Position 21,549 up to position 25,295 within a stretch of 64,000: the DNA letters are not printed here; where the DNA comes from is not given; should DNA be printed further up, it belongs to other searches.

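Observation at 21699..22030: RND permease with a fused C-terminal winged-helix-like domain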

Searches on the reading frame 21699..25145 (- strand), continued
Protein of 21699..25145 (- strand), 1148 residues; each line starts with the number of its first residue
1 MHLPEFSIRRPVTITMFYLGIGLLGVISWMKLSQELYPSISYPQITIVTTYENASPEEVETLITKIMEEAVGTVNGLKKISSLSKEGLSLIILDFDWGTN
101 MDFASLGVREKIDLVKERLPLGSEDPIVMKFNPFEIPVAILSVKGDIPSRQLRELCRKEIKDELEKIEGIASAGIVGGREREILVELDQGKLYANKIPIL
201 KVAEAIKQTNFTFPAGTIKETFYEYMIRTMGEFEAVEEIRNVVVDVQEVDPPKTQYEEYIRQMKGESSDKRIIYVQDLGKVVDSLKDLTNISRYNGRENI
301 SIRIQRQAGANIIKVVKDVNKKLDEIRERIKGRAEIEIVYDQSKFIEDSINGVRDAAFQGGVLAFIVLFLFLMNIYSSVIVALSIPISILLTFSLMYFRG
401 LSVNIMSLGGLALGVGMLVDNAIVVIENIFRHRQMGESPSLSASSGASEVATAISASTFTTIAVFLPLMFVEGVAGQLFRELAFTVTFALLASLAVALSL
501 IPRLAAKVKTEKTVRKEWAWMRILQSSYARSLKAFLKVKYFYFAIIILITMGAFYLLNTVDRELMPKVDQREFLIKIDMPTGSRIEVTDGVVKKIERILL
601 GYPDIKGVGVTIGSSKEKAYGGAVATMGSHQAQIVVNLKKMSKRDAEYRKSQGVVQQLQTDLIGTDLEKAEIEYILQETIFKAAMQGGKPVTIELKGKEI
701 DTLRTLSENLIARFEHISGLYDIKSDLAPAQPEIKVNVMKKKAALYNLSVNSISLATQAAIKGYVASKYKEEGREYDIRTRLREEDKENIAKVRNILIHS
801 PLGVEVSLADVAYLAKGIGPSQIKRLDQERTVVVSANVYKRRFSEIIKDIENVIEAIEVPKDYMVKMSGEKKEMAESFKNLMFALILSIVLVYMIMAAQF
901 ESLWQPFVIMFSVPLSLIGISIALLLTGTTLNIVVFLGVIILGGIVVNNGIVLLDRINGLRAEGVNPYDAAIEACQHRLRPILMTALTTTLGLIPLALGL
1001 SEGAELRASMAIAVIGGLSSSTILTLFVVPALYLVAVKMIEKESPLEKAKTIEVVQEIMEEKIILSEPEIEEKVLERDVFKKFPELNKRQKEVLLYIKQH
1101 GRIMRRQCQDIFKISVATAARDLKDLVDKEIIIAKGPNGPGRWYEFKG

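Call 77: find_encoding_contigs(protein=P0350, flank=10000, max_places=1)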
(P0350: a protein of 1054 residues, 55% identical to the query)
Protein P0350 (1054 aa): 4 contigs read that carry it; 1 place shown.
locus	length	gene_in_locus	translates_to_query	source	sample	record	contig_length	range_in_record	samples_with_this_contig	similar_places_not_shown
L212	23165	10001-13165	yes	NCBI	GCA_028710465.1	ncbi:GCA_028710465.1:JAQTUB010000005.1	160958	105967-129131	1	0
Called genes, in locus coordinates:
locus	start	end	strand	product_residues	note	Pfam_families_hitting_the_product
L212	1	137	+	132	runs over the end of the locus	-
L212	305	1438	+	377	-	PF00480:ROK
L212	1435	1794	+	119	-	-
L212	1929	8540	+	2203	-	PF13428:TPR_14 (faint), PF07719:TPR_2 (faint), PF14559:TPR_19 (faint), PF14853:Fis1_TPR_C (faint)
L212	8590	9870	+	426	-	PF25954:Beta-barrel_RND_2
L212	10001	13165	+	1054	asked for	PF00873:ACR_tran, PF03176:MMPL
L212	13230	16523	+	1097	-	PF00873:ACR_tran, PF03176:MMPL (weak)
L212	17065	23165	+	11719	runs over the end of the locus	-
